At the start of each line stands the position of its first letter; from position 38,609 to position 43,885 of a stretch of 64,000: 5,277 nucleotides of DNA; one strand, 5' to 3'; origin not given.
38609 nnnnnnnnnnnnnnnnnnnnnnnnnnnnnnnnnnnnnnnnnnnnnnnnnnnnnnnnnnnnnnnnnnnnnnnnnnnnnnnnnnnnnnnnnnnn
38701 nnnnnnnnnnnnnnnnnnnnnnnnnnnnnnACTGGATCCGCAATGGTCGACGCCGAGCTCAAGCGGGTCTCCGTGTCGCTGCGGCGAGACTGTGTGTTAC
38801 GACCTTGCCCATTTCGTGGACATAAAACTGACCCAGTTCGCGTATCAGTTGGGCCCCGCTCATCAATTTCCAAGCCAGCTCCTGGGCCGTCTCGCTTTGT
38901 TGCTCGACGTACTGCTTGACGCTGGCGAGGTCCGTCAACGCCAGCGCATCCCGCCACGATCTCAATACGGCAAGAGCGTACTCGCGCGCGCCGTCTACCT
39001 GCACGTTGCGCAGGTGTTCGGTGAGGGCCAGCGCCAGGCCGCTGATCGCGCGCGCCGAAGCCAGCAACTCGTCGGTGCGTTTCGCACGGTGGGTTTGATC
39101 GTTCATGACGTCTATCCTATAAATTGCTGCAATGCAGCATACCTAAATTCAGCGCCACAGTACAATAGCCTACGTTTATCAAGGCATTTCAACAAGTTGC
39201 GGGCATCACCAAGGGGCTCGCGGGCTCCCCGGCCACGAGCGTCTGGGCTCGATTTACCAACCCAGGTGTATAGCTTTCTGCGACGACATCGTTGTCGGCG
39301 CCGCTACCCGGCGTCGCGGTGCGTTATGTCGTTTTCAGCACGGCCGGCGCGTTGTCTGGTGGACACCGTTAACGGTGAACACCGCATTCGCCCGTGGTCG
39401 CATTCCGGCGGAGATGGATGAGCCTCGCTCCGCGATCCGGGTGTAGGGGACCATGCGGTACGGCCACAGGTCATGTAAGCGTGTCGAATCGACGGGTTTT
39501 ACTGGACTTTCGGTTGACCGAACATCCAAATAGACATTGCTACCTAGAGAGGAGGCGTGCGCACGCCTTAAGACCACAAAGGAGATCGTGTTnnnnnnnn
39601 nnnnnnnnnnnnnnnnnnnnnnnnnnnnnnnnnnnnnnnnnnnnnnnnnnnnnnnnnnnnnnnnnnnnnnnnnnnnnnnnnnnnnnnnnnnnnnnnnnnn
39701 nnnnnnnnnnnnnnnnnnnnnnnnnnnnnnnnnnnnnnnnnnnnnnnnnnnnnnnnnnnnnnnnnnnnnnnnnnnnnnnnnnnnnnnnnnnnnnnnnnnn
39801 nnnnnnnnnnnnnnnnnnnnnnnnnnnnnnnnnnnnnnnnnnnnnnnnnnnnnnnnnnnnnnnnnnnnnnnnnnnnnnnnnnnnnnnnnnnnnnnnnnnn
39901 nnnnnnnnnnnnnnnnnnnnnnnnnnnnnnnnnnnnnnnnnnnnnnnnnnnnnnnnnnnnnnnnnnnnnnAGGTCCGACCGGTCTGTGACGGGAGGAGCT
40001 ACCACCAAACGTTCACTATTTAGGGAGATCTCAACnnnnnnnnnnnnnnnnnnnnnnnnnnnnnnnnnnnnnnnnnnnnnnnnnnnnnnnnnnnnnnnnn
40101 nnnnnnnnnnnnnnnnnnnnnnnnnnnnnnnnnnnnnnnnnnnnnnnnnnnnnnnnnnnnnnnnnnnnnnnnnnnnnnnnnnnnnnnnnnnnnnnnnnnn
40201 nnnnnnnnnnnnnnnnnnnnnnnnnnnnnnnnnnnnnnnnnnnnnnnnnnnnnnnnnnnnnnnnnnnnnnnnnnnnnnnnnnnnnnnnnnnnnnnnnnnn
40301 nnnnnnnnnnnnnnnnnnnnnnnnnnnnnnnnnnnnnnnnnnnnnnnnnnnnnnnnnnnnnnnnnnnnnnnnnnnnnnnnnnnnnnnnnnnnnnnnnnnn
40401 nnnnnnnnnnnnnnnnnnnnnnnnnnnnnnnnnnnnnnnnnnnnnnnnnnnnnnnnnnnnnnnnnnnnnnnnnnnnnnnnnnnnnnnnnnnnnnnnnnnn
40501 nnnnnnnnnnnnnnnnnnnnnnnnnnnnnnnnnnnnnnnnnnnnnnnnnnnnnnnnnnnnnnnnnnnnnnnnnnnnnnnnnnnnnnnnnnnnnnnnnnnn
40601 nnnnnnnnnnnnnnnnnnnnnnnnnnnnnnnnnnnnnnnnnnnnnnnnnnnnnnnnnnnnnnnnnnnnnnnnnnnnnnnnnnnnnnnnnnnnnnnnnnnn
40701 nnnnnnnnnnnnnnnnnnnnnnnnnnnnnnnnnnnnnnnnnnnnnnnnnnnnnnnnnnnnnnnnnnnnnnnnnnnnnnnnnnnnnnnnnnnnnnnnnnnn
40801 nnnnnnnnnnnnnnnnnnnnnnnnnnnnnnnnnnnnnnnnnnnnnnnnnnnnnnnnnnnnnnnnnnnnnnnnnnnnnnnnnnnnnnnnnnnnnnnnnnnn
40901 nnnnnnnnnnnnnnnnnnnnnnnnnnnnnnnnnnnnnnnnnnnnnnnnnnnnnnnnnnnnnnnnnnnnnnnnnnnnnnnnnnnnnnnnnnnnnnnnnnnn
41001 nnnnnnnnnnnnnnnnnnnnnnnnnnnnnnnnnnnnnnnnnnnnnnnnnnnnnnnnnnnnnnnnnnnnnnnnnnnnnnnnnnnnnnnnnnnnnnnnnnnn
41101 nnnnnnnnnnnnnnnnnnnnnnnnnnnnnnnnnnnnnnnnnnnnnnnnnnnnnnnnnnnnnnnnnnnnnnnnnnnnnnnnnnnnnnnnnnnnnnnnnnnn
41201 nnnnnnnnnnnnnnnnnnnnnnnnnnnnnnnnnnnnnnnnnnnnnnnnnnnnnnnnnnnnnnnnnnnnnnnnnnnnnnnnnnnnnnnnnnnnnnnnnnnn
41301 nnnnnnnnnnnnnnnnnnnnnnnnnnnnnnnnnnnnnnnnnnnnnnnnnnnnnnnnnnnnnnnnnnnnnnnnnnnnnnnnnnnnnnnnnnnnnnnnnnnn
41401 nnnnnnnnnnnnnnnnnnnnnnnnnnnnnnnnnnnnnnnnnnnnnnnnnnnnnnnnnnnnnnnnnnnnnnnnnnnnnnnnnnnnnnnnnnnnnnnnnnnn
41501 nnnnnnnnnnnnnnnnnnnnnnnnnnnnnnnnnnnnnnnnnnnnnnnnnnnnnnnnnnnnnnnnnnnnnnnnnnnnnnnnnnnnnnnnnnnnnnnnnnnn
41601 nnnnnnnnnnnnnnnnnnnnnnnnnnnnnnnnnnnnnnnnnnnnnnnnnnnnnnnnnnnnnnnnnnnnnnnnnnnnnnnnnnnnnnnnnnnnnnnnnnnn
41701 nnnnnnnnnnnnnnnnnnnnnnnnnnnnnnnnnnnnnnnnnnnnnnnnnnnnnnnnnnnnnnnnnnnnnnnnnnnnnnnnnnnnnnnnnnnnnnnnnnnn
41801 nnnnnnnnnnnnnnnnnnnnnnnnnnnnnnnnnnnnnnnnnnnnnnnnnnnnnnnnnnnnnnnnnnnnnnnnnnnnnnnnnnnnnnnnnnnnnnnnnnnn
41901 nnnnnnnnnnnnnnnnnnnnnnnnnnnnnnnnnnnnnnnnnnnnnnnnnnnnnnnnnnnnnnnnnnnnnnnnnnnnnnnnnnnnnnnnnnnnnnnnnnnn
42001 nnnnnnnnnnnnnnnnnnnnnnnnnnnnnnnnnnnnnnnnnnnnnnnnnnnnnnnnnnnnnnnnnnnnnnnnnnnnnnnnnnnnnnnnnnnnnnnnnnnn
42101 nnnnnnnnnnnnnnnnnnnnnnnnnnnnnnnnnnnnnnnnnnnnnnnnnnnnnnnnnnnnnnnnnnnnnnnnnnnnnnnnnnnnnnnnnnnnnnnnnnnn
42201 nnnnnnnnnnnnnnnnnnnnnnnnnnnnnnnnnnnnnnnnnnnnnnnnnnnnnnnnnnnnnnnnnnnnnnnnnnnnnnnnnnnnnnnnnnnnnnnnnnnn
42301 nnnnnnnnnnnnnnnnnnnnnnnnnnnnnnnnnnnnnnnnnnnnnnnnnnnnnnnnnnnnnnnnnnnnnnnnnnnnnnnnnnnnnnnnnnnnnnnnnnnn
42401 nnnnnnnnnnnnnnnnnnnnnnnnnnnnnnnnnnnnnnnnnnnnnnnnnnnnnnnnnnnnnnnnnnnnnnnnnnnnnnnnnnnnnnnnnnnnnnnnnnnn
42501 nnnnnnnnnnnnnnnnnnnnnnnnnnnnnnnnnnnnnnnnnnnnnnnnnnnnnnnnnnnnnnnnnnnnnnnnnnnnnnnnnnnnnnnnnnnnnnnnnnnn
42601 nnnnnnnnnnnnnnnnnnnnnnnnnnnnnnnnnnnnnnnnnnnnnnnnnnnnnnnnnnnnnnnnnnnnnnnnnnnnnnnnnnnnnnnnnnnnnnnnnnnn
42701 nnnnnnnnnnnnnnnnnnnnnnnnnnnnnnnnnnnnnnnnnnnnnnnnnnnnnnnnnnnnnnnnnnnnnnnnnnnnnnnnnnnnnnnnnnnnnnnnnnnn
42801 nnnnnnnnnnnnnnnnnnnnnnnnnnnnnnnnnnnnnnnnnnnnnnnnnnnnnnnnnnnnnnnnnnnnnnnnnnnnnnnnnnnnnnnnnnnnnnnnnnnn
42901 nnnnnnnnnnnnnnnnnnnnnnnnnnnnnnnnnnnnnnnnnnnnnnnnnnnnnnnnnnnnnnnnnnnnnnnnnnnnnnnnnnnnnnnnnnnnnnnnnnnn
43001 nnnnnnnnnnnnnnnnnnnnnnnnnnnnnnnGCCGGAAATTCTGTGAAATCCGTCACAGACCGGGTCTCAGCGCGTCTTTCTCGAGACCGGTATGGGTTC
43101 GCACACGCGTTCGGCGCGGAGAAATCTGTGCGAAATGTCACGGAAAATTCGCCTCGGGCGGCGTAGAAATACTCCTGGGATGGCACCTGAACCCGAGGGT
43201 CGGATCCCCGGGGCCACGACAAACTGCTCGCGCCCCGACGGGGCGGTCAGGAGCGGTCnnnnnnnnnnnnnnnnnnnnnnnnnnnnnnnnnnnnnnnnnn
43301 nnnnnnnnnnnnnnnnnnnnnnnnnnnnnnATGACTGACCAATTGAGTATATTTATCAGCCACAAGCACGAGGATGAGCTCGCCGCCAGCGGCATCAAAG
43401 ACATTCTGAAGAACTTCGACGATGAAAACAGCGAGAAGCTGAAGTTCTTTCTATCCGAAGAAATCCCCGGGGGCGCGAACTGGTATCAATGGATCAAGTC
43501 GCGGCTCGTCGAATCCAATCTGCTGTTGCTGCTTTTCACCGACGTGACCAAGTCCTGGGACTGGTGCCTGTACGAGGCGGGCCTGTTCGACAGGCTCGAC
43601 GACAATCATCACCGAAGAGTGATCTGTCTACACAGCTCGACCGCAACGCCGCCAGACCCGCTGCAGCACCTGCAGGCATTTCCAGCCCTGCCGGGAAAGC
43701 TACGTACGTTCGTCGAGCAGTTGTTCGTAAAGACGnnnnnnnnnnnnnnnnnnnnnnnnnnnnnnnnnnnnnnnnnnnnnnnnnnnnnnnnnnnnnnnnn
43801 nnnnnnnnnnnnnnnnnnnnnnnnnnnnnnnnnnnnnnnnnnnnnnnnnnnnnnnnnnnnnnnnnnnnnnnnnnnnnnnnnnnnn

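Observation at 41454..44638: Divergent pair: cytoplasmic S8 subtilase + TIR-domain protein with novel C-terminal domain, next to an IS256 element (candidate undescribed defence/NADase module)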

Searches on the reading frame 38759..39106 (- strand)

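Call 3: search_protein_families(library=pfam, proteins=[window:38759-39106:-], max_evalue=0.01)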
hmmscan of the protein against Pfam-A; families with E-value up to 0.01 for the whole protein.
window:38759-39106:- (115 aa): 1 family
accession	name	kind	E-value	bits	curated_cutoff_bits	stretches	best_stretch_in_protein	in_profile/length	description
PF09361.15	Phasin_2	-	7.3e-05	23.3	24.9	1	14-104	10-97/100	Phasin protein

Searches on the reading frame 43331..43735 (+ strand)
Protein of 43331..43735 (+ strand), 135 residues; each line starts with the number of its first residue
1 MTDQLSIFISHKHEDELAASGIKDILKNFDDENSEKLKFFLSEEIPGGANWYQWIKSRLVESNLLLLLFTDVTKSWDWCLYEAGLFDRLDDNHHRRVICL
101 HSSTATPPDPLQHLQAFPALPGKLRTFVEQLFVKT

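Call 88: search_solved_structures(query=A4, max_evalue=10, show_alignments=5)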
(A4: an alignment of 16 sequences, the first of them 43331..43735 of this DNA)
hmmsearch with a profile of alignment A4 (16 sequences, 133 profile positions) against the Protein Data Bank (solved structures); distinct sequences matched with E-value up to 10: 46.
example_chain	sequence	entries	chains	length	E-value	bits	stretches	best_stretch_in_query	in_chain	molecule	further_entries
9dki_A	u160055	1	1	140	0.00037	23.4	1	8-125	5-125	TIR domain-containing adapter molecule 2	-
2m1w_A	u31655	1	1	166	0.00047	23.1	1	6-125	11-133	TIR domain-containing adapter molecule 2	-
9dlg_B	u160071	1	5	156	0.0014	21.6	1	7-125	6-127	TIR domain-containing adapter molecule 2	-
7uwg_A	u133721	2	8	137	0.007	19.3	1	3-99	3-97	Molecular chaperone Tir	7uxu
9mud_K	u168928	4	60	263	0.012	18.5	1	7-98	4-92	Cat1 (CRISPR associated TIR 1) pentagonal filament | Cat1 (CRISPR associated TIR 1) pentagonal filament assembly | Cat1 (CRISPR-associated TIR 1)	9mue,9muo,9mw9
4lqd_A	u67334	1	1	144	0.012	18.5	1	3-80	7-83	Toll/interleukin-1 receptor domain-containing adapter protein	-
2y92_A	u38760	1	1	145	0.012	18.5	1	3-80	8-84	TOLL/INTERLEUKIN-1 RECEPTOR DOMAIN-CONTAINING ADAPTER PROTEIN,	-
8jzm_A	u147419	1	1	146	0.012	18.5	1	3-80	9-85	Toll/interleukin-1 receptor domain-containing adapter protein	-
3ub2_A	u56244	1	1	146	0.012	18.5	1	3-80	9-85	Toll/interleukin-1 receptor domain-containing adapter protein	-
3ub4_A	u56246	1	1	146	0.013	18.5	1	3-80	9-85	Toll/interleukin-1 receptor domain-containing adapter protein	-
5h3c_A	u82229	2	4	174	0.013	18.5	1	4-97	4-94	Protein SUPPRESSOR OF npr1-1, CONSTITUTIVE 1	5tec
7xoz_B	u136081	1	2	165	0.013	18.4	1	20-82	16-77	ADP-ribosyl cyclase/cyclic ADP-ribose hydrolase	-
7xoz_A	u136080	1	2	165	0.014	18.3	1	20-82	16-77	ADP-ribosyl cyclase/cyclic ADP-ribose hydrolase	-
4fz5_A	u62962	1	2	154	0.014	18.3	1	3-80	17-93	Toll/interleukin-1 receptor domain-containing adapter protein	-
2ndh_A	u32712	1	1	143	0.015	18.2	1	3-80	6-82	Toll/interleukin-1 receptor domain-containing adapter protein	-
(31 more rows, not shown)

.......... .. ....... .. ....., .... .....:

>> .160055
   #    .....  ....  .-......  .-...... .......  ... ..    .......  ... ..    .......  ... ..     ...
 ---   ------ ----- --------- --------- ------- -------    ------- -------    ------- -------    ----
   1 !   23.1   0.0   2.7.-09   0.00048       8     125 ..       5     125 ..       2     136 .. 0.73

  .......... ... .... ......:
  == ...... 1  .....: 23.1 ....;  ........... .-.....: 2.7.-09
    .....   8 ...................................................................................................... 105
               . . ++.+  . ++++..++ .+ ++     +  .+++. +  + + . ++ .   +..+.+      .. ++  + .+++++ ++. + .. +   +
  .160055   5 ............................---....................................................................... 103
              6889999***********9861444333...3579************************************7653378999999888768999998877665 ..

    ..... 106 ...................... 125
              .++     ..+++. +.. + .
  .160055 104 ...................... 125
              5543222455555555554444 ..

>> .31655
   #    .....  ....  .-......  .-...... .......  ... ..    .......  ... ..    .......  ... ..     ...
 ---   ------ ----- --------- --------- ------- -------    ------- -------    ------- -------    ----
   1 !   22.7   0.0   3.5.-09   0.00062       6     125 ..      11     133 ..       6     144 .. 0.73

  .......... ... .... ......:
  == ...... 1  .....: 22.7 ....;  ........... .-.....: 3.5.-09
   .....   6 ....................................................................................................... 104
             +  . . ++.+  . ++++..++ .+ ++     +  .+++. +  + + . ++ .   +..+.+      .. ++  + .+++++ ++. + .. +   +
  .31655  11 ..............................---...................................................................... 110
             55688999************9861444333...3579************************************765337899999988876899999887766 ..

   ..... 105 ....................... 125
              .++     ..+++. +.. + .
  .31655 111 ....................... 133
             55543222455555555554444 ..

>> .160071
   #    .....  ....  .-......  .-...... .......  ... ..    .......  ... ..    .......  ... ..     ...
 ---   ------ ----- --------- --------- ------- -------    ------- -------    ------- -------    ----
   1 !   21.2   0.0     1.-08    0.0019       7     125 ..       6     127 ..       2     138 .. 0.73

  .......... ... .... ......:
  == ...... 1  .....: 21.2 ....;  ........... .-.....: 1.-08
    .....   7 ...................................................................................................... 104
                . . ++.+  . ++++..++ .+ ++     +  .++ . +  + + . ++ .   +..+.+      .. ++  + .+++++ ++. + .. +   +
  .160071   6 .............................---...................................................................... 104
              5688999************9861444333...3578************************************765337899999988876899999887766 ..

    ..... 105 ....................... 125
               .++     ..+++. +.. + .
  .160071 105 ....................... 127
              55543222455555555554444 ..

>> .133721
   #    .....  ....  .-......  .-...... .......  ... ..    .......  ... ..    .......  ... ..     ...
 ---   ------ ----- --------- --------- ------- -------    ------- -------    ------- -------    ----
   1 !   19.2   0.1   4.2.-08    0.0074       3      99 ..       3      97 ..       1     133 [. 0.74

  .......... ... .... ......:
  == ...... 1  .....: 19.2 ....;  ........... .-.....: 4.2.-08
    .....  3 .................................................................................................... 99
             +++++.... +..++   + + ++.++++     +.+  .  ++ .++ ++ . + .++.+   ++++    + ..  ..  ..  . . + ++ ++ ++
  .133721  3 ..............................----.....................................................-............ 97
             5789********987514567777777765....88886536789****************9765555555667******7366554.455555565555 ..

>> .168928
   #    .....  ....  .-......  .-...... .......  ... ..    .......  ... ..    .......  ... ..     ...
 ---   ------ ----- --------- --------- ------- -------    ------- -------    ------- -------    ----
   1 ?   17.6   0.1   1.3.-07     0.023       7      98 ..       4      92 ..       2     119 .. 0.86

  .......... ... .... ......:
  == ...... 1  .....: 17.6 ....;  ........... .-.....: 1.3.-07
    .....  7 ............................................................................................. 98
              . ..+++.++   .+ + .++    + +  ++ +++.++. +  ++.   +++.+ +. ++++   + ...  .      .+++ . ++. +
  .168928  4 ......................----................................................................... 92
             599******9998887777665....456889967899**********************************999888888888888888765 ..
